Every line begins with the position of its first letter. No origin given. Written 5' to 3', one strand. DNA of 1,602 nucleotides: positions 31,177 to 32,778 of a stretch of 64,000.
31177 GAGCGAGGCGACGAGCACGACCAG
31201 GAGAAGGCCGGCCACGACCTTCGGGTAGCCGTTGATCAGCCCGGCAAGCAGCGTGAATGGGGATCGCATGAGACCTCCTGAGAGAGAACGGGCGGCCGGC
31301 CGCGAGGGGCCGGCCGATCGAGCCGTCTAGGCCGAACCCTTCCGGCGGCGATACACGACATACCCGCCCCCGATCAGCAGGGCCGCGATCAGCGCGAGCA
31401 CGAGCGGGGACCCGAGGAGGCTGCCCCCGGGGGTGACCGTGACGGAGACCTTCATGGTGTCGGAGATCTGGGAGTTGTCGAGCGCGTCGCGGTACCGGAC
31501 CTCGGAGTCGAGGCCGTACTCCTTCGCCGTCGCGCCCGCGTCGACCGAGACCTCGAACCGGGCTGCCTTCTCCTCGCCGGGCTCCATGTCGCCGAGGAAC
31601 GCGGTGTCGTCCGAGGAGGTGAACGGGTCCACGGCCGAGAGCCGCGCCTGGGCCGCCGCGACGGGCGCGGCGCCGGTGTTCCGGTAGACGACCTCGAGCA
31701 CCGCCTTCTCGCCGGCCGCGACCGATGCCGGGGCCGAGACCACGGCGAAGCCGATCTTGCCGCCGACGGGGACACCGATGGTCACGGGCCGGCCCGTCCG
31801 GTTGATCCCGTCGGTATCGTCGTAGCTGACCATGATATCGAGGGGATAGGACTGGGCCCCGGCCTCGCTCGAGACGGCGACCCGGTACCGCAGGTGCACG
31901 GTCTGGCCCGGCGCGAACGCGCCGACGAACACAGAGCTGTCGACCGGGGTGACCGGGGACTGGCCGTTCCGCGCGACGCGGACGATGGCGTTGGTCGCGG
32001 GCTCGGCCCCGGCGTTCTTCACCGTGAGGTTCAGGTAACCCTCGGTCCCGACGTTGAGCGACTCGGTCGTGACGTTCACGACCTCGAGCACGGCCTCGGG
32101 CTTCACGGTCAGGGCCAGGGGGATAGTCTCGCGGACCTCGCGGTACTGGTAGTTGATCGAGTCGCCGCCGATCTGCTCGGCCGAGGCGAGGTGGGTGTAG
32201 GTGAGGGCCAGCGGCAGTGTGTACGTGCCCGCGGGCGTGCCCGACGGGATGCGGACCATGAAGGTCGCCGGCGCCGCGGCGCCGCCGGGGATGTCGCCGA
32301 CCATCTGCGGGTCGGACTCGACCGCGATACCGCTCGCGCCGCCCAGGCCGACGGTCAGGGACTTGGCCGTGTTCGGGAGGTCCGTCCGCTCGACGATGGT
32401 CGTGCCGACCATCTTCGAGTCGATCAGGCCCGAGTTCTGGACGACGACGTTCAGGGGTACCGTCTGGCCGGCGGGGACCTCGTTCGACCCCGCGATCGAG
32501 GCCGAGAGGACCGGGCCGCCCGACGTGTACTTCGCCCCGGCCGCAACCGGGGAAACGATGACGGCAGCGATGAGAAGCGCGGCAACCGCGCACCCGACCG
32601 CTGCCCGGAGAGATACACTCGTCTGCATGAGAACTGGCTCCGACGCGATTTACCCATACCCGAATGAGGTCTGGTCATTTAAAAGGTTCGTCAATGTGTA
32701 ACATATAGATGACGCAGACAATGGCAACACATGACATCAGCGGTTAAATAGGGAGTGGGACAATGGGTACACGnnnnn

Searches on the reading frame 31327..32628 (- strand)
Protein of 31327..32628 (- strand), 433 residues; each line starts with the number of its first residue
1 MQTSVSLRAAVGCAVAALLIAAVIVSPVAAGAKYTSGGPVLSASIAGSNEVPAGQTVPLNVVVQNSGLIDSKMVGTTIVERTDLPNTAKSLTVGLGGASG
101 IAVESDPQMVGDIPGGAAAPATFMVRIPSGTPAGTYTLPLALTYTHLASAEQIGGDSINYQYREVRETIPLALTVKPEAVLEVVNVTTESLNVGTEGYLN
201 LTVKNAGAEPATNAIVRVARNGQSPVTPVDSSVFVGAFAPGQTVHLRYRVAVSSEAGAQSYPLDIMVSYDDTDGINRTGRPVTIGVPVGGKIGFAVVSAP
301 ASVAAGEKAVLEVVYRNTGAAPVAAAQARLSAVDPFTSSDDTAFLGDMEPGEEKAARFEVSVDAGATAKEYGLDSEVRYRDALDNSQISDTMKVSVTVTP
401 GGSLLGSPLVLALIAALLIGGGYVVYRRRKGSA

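Call 27: search_protein_families(library=pfam, proteins=[window:31327-32628:-], max_evalue=0.001)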
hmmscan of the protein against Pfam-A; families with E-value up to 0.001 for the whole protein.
window:31327-32628:- (433 aa): 3 families
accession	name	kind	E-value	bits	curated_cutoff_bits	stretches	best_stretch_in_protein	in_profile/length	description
PF10633.15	NPCBM_assoc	-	1.4e-14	54.5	24.4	2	103-144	36-77/78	NPCBM-associated, NEW3 domain of alpha-galactosidase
PF07705.17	CARDB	-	9.7e-08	32.6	22.7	0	181-257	4-73/101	CARDB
PF22544.2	HYDIN_VesB_CFA65-like_Ig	-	6.7e-07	29.9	25.5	0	50-113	14-78/100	HYDIN/CFA65/VesB-like, Ig-like domain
